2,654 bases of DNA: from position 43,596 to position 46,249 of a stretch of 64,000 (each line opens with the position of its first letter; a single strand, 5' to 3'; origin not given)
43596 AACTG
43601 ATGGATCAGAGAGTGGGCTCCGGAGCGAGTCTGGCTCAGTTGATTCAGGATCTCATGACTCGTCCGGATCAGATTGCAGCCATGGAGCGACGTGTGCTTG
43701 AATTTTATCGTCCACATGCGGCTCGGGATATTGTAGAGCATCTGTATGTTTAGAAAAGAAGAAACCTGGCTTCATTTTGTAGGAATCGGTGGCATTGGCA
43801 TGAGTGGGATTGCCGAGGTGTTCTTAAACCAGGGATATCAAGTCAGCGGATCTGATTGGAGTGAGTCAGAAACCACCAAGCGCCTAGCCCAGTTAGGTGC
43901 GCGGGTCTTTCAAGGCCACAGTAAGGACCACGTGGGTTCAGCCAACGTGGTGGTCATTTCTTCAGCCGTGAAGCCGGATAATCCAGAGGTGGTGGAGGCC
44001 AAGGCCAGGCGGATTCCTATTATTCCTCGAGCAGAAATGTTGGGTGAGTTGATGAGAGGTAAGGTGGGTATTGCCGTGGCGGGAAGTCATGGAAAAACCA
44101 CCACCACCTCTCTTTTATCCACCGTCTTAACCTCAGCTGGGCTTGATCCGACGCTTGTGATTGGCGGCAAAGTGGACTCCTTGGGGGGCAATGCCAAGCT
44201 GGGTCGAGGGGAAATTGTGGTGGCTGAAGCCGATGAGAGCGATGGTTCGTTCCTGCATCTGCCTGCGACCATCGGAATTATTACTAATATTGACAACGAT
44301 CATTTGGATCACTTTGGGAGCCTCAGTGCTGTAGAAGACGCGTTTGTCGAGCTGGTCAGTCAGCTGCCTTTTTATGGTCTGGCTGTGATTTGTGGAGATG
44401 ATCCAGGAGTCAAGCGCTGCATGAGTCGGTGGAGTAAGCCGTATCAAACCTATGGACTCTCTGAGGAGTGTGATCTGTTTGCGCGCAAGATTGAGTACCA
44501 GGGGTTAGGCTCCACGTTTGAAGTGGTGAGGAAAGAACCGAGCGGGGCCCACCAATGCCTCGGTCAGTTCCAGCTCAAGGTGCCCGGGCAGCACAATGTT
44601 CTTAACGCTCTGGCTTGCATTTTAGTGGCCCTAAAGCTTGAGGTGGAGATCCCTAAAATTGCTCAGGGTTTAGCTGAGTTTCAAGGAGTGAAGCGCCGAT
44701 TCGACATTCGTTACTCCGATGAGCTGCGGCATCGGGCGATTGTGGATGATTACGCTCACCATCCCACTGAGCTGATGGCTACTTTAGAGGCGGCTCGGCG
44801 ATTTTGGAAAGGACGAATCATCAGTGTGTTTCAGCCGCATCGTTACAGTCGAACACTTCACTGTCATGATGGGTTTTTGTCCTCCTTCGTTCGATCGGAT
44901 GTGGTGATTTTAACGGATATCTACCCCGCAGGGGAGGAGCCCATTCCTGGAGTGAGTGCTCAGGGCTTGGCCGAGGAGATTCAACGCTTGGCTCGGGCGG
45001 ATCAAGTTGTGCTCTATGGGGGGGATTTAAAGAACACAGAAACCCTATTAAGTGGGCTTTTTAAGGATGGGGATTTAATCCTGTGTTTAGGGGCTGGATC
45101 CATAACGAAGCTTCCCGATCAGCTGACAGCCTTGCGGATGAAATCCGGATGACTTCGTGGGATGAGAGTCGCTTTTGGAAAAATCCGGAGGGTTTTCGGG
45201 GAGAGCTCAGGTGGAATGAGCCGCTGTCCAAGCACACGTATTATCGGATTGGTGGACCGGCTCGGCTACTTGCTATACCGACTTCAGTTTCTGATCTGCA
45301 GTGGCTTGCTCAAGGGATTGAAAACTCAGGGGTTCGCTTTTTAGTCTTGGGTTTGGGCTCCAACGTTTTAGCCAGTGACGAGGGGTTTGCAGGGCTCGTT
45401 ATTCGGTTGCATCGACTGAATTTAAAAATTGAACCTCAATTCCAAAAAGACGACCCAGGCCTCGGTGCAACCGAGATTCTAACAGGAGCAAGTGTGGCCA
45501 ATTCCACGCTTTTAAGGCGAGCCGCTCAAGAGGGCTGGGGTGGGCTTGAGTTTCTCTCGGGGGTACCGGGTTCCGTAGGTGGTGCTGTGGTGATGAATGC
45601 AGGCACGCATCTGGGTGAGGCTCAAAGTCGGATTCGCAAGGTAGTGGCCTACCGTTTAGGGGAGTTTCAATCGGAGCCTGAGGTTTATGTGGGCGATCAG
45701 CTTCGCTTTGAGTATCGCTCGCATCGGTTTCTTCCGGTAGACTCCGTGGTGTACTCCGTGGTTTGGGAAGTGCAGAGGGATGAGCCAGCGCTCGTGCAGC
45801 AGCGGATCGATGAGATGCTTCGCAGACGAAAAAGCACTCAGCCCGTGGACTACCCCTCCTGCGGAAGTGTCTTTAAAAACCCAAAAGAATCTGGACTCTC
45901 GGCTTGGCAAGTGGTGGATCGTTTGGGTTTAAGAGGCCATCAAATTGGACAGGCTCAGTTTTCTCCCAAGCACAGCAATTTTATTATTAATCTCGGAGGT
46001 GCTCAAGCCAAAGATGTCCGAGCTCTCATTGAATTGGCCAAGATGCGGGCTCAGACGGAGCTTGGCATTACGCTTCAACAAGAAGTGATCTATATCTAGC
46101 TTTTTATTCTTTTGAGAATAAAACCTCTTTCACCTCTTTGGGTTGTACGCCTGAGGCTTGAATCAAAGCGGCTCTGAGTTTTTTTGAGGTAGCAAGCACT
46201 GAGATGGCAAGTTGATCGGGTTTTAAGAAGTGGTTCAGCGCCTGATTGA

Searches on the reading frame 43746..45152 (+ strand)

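Call 10: search_protein_families(library=ncbifam, proteins=[window:43746-45152:+])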
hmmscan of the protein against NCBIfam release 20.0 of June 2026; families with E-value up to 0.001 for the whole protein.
window:43746-45152:+ (468 aa): 25 families
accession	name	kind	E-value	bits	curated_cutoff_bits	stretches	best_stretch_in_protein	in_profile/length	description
TIGR01082.1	murC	equivalog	7.2e-158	526.3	335.1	1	9-460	2-448/449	UDP-N-acetylmuramate--L-alanine ligase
NF011171.0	PRK14573.1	equivalog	2.2e-99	333.5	1015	1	6-462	4-446/809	bifunctional UDP-N-acetylmuramate--L-alanine ligase/D-alanine--D-alanine ligase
TIGR01081.1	mpl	equivalog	7.2e-51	173.6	388.7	1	9-389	2-384/448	UDP-N-acetylmuramate:L-alanyl-gamma-D-glutamyl-meso-diaminopimelate ligase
NF053645.1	pMurC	equivalog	3.1e-31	108.6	560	2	12-241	4-248/492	pseudomurein biosynthesis peptide ligase pMurC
NF001126.0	PRK00139.1-4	equivalog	4.5e-30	104.6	373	1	176-362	196-374/486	UDP-N-acetylmuramoyl-L-alanyl-D-glutamate--2,6-diaminopimelate ligase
TIGR01143.1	murF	subfamily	9.8e-28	97.2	288.6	1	175-361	151-330/418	UDP-N-acetylmuramoyl-tripeptide--D-alanyl-D-alanine ligase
TIGR01087.1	murD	equivalog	3e-27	95.8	211.95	1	12-323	5-312/441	UDP-N-acetylmuramoyl-L-alanine--D-glutamate ligase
TIGR01085.1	murE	subfamily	1.1e-26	93.8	257.3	1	176-362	180-364/472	UDP-N-acetylmuramyl-tripeptide synthetase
NF008896.0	PRK11929.1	equivalog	7.4e-24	83.6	1023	1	176-362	204-391/965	bifunctional UDP-N-acetylmuramoyl-L-alanyl-D-glutamate--2,6-diaminopimelate ligase MurE/UDP-N-acetylmuramoyl-tripeptide--D-alanyl-D-alanine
NF001124.0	PRK00139.1-2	equivalog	9.8e-23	80.6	476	1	175-399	200-420/500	UDP-N-acetylmuramoyl-L-alanyl-D-glutamate--2,6-diaminopimelate ligase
NF053648.1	pMurE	equivalog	5.2e-18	65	600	1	174-361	190-359/464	pseudomurein biosynthesis peptide ligase pMurE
NF001123.0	PRK00139.1-1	equivalog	6.2e-16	58.1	586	1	172-362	195-382/493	UDP-N-acetylmuramoyl-L-alanyl-D-glutamate--2,6-diaminopimelate ligase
NF008041.0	PRK10773.1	equivalog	4.3e-15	55.4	551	1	177-326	179-326/453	UDP-N-acetylmuramoyl-tripeptide--D-alanyl-D-alanine ligase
TIGR02068.2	cya_phycin_syn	equivalog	1.2e-14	53.4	850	1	174-362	565-763/862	cyanophycin synthetase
NF010623.0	PRK14016.1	subfamily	1e-13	50.3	877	1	174-447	566-848/871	cyanophycin synthetase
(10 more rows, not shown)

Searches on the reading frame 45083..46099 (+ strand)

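Call 10: search_protein_families(library=ncbifam, proteins=[window:45083-46099:+])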
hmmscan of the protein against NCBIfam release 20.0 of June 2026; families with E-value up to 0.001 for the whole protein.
window:45083-46099:+ (338 aa): 7 families
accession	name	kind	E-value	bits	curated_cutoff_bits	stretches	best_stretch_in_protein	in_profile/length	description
NF010480.0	PRK13905.1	equivalog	3.1e-86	289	259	1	37-337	11-297/303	UDP-N-acetylmuramate dehydrogenase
TIGR00179.1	murB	equivalog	8e-56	189.4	144.5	1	48-338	1-289/290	UDP-N-acetylmuramate dehydrogenase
NF011245.0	PRK14651.1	equivalog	2.6e-49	167.8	224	1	47-332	8-263/273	UDP-N-acetylmuramate dehydrogenase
NF011242.0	PRK14648.1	equivalog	3.6e-36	125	426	2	43-175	13-140/354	UDP-N-acetylmuramate dehydrogenase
NF010479.0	PRK13904.1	equivalog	5.4e-36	124.4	273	1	132-337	70-257/258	UDP-N-acetylmuramate dehydrogenase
NF010478.0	PRK13903.1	equivalog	2.9e-32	111.9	231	2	45-234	18-197/362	UDP-N-acetylmuramate dehydrogenase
NF000755.0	PRK00046.1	equivalog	2.7e-23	82.2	277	2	45-216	7-169/343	UDP-N-acetylmuramate dehydrogenase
